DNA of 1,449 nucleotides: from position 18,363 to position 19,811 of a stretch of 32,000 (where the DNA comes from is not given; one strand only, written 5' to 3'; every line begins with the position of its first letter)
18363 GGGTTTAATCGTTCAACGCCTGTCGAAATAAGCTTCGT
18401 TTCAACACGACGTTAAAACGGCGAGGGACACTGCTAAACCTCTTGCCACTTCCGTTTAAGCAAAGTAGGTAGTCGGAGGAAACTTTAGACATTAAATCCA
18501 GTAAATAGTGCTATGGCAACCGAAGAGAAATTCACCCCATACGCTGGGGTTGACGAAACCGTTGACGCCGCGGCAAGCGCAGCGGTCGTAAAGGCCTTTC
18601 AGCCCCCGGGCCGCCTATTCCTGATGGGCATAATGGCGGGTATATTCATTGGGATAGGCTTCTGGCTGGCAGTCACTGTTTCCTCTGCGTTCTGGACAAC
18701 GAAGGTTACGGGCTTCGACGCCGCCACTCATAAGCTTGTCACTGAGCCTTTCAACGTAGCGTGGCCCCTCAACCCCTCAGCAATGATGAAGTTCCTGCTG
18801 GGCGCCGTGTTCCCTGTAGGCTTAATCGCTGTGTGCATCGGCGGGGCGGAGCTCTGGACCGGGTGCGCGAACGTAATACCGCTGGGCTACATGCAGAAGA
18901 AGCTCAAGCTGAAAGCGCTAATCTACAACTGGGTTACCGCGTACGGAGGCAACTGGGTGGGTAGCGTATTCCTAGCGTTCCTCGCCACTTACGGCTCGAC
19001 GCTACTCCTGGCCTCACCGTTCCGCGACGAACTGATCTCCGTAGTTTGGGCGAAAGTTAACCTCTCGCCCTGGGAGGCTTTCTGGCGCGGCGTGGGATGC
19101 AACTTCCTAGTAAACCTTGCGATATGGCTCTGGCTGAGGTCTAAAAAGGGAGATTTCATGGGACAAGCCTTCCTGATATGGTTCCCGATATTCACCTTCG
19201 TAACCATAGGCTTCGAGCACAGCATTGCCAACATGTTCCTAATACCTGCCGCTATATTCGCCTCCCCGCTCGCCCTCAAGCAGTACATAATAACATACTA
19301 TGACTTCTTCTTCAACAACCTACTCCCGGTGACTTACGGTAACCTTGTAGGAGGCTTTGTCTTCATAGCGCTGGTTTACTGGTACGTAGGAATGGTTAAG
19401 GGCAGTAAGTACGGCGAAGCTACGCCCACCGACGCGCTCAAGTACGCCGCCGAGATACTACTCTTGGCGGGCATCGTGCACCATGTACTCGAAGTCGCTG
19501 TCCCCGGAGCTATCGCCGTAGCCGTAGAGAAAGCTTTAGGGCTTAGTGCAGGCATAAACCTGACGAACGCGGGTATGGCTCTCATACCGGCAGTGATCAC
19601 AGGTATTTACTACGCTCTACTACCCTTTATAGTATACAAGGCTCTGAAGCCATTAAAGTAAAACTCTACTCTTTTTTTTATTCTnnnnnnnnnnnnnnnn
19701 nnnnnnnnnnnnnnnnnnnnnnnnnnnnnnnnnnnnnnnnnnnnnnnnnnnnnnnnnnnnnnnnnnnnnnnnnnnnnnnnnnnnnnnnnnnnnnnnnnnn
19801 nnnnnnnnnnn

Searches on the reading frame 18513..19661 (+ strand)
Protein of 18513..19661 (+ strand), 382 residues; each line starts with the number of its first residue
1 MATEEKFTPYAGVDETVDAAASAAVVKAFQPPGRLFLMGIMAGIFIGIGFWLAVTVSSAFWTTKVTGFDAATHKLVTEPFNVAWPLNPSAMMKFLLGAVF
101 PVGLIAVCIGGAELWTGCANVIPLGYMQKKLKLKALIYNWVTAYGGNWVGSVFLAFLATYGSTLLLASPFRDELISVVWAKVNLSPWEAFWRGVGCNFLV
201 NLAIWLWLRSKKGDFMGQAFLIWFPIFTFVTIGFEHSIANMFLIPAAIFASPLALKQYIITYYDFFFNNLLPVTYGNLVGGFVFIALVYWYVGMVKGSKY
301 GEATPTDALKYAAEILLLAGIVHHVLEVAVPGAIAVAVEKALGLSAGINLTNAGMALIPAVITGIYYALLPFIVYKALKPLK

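Call 13: search_protein_families(library=pfam, proteins=[window:18513-19661:+], max_evalue=0.001)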
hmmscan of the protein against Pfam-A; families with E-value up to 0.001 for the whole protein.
window:18513-19661:+ (382 aa): 1 family
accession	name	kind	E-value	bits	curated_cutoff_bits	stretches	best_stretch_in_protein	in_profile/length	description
PF01226.23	Form_Nir_trans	-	1.4e-69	234.5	34.6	1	15-291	1-240/240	Formate/nitrite transporter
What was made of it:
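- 18513..19661 (+): focA-type formate/nitrite transporter. It is convergent with the target, with 23 nt between the two stop codons. Pfam Form_Nir_trans, E 1.4e-69 (call 13).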
